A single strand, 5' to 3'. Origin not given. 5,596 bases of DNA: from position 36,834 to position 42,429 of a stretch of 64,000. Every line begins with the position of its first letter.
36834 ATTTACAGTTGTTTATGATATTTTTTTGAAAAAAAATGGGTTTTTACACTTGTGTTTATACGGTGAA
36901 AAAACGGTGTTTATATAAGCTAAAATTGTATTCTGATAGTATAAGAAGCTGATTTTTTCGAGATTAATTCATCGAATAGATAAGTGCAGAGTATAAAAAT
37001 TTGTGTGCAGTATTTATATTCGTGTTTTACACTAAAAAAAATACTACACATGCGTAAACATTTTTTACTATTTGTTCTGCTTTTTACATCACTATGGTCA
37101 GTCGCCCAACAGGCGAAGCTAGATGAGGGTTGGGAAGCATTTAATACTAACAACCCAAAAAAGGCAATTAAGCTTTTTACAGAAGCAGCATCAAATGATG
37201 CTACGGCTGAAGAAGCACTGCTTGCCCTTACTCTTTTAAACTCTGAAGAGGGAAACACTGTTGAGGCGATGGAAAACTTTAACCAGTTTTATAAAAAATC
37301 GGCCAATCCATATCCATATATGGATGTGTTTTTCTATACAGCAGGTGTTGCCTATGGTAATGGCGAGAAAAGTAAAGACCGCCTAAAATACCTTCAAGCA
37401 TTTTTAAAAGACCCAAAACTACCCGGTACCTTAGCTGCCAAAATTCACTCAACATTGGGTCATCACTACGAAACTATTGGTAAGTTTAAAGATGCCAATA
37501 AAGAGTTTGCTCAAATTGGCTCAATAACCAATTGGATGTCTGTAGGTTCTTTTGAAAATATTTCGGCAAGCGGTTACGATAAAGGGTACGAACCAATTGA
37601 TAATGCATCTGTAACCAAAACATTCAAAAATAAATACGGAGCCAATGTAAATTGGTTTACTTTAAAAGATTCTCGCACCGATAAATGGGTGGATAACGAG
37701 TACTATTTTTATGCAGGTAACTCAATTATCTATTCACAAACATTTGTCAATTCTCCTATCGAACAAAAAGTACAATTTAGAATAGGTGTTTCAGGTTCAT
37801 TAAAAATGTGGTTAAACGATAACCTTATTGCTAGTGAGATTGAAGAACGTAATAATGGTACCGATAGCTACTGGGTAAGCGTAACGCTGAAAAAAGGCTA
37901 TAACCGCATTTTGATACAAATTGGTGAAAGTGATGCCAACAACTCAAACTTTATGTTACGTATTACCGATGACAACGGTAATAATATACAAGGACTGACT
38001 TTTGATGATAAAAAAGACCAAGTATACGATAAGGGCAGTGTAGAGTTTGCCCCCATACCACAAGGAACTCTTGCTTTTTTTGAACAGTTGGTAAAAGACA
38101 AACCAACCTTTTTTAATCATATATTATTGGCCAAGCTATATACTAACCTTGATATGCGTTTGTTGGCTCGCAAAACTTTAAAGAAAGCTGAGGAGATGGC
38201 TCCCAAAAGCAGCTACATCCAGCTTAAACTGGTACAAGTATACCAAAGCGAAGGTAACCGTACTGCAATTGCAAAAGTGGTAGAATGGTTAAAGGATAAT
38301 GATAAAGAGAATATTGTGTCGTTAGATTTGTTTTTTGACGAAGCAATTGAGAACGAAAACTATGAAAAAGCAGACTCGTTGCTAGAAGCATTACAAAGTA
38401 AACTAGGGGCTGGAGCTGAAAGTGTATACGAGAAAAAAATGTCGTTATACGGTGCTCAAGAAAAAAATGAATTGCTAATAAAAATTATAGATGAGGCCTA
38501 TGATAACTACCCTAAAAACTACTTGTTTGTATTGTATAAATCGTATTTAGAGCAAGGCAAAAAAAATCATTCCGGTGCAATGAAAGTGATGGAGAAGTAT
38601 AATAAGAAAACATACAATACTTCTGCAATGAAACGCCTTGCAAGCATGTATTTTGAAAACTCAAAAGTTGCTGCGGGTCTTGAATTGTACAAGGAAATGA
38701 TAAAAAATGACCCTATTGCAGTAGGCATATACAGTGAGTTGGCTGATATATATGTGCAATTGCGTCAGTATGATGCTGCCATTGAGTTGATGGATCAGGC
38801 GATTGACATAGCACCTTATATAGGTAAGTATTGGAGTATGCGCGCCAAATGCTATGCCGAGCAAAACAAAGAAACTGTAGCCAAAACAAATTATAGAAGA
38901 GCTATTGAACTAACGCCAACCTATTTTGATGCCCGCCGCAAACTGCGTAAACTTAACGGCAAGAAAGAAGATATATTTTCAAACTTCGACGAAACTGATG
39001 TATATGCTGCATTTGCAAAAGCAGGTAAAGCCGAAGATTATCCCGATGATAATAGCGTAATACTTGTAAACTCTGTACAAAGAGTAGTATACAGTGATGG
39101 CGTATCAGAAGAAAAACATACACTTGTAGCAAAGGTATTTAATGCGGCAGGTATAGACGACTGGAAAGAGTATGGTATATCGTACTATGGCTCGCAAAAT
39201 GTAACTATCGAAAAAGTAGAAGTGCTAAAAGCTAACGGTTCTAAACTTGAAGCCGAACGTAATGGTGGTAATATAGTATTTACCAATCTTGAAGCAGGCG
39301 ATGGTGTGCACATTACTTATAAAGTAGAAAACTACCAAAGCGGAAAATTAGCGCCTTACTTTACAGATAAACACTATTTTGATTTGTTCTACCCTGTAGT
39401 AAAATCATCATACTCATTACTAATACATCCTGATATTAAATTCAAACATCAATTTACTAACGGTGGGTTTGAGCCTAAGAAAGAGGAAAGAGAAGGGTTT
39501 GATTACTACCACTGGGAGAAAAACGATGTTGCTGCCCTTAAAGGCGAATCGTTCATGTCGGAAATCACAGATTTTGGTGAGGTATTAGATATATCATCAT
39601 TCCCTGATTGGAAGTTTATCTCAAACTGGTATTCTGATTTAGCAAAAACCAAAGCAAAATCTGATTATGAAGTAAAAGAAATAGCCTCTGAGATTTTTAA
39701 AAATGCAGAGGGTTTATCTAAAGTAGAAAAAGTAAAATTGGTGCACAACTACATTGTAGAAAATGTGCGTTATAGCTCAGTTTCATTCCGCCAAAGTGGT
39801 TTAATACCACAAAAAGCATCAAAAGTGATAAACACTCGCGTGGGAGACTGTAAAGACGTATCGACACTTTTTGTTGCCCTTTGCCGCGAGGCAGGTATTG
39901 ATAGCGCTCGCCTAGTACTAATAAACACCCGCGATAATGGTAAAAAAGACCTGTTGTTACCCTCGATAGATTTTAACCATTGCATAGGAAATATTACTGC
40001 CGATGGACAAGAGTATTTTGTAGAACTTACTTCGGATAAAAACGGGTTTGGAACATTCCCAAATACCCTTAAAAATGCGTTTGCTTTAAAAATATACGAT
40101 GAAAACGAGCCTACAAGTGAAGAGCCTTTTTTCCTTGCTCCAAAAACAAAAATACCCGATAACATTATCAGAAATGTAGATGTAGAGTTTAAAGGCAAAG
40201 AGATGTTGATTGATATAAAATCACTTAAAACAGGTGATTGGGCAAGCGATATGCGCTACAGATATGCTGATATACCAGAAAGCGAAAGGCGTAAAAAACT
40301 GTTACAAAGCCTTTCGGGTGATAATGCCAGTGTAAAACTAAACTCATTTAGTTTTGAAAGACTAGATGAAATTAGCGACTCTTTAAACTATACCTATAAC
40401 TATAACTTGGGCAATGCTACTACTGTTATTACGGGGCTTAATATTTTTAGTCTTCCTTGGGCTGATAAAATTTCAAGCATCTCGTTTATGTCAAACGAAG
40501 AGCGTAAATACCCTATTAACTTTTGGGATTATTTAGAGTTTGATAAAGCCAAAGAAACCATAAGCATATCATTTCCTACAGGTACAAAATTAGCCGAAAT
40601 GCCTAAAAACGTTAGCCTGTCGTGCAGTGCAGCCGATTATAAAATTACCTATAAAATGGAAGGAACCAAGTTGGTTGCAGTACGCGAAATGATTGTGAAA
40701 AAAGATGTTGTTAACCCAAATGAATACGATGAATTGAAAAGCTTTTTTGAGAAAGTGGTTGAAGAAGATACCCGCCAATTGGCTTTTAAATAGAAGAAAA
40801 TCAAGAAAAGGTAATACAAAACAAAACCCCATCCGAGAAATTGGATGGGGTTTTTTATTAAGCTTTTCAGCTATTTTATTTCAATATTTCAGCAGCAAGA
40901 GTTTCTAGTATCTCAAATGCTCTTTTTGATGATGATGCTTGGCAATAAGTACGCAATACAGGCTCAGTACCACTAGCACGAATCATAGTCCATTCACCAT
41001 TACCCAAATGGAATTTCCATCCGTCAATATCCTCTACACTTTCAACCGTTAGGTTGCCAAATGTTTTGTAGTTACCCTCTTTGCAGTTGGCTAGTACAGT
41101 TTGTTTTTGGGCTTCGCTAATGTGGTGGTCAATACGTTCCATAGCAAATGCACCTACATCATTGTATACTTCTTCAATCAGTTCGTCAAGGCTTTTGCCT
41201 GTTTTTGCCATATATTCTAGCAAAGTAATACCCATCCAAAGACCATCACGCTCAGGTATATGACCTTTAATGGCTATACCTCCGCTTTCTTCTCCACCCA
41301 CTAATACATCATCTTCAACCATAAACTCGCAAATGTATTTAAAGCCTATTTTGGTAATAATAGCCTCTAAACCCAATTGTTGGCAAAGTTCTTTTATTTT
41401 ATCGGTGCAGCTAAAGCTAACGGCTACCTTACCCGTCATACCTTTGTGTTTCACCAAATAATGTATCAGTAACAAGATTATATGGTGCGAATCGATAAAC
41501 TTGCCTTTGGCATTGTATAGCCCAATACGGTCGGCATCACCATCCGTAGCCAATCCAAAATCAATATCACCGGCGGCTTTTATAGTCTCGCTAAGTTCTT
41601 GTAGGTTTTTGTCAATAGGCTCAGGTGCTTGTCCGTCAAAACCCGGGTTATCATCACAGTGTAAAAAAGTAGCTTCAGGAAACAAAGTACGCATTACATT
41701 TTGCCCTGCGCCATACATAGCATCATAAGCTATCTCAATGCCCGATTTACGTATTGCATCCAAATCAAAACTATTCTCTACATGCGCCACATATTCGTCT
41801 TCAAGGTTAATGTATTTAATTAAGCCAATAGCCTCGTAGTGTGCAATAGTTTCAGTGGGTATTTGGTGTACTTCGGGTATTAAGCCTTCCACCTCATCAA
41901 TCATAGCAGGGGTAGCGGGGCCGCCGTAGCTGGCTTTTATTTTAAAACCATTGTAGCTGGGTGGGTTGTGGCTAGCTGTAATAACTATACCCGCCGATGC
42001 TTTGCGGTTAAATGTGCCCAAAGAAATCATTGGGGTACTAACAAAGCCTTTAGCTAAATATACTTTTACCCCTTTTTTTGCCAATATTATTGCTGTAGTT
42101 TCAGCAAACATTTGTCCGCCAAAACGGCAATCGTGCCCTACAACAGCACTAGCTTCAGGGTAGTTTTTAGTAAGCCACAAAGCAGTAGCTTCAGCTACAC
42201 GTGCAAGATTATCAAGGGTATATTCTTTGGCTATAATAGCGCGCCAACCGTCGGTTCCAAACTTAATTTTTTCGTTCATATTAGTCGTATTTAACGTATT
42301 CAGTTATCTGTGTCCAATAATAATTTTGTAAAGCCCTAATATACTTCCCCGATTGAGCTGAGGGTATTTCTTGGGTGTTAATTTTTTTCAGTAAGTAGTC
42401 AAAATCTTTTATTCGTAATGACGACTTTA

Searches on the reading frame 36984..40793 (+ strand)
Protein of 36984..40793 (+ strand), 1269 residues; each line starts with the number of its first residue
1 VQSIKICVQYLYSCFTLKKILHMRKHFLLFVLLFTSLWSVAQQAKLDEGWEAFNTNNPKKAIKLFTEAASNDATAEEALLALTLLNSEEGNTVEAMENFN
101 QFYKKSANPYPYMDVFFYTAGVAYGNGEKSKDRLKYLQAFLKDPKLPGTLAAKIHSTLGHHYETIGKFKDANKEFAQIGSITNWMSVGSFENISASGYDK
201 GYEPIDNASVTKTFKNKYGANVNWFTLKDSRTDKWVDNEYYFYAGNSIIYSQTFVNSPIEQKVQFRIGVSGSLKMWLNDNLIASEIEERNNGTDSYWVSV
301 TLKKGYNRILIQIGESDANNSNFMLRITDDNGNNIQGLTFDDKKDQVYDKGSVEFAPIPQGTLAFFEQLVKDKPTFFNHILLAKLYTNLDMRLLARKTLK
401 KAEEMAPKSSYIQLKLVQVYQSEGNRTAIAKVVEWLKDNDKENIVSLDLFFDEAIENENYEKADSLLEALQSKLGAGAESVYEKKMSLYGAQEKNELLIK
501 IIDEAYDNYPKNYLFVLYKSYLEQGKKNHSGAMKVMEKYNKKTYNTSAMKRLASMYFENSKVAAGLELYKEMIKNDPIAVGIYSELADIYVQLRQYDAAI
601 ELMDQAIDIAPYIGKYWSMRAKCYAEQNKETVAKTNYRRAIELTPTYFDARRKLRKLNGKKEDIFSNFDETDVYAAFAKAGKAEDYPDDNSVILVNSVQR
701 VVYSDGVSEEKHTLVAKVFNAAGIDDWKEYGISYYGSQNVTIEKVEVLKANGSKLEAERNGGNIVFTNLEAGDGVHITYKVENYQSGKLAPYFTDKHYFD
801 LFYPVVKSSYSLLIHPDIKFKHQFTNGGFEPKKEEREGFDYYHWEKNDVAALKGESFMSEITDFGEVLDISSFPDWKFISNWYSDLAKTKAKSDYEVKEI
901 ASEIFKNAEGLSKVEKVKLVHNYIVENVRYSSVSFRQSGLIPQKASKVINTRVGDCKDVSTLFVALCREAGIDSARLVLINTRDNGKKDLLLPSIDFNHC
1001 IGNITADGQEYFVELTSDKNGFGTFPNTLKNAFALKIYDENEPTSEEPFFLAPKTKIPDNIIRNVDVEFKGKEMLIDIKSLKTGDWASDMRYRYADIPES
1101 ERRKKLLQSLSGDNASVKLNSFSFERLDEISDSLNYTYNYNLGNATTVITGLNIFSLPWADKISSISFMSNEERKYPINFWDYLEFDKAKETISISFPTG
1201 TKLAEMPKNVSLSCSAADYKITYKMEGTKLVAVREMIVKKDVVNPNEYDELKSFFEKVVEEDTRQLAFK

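Call 109: search_protein_families(library=pfam, proteins=[window:36984-40793:+], max_evalue=0.00001)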
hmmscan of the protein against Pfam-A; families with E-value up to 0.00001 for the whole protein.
window:36984-40793:+ (1269 aa): 11 families
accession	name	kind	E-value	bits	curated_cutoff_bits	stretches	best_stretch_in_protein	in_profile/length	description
PF12969.12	DUF3857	-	1.8e-14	54.6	24.6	1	764-852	82-169/170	Domain of Unknown Function with PDB structure (DUF3857)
PF07719.23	TPR_2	-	1.9e-14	53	27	0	582-611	3-32/34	Tetratricopeptide repeat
PF01841.26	Transglut_core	-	1.5e-12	48.2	23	1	900-993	3-85/108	Transglutaminase-like superfamily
PF14559.12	TPR_19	-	5.1e-12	46.4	25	0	557-623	2-68/68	Tetratricopeptide repeat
PF13428.12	TPR_14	-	1.7e-10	40.9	23.5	0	583-622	4-43/44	Tetratricopeptide repeat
PF13181.12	TPR_8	-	1.9e-10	40.5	25.7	0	582-611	3-32/34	Tetratricopeptide repeat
PF13432.12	TPR_16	-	2.2e-09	38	32.7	0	552-612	3-63/65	Tetratricopeptide repeat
PF00515.34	TPR_1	-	2.7e-08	33.7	27.8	0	583-611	4-32/34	Tetratricopeptide repeat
PF23914.1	TPR_CcmH_CycH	-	9.5e-08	32.5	42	0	371-477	45-154/158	Cytochrome c-type biogenesis protein H TPR domain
PF13431.12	TPR_17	-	5.6e-07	29.8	24.4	0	568-601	1-34/34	Tetratricopeptide repeat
PF12970.12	DUF3858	-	7.2e-07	29.8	27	1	1190-1268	38-116/116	Domain of Unknown Function with PDB structure (DUF3858)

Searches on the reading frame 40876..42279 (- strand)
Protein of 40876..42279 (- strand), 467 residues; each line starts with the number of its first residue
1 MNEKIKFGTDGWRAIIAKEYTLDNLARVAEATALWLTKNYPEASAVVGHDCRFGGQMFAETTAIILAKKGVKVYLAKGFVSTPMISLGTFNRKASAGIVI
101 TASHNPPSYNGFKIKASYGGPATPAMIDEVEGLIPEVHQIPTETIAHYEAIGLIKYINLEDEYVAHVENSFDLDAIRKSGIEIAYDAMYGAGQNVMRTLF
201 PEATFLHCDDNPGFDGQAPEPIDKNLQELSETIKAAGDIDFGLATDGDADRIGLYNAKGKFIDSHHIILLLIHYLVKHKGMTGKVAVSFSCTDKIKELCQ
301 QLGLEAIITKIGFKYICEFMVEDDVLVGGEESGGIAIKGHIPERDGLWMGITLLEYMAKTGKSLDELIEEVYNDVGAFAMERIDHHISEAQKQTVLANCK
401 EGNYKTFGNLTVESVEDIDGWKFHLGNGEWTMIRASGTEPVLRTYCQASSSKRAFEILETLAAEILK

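Call 109: search_protein_families(library=pfam, proteins=[window:40876-42279:-], max_evalue=0.00001)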
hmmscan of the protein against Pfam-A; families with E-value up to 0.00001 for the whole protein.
window:40876-42279:- (467 aa): 4 families
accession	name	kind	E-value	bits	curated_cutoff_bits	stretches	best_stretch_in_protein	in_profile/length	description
PF02878.22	PGM_PMM_I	-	4.5e-37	127.2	22.5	1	5-136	2-133/138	Phosphoglucomutase/phosphomannomutase, alpha/beta/alpha domain I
PF02880.22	PGM_PMM_III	-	4.1e-27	95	20.7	1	263-373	1-113/115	Phosphoglucomutase/phosphomannomutase, alpha/beta/alpha domain III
PF02879.22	PGM_PMM_II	-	2.4e-20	73.4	29.3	1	161-259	1-103/103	Phosphoglucomutase/phosphomannomutase, alpha/beta/alpha domain II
PF00408.26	PGM_PMM_IV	-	3.8e-09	36.9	23.1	1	417-462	22-66/68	Phosphoglucomutase/phosphomannomutase, C-terminal domain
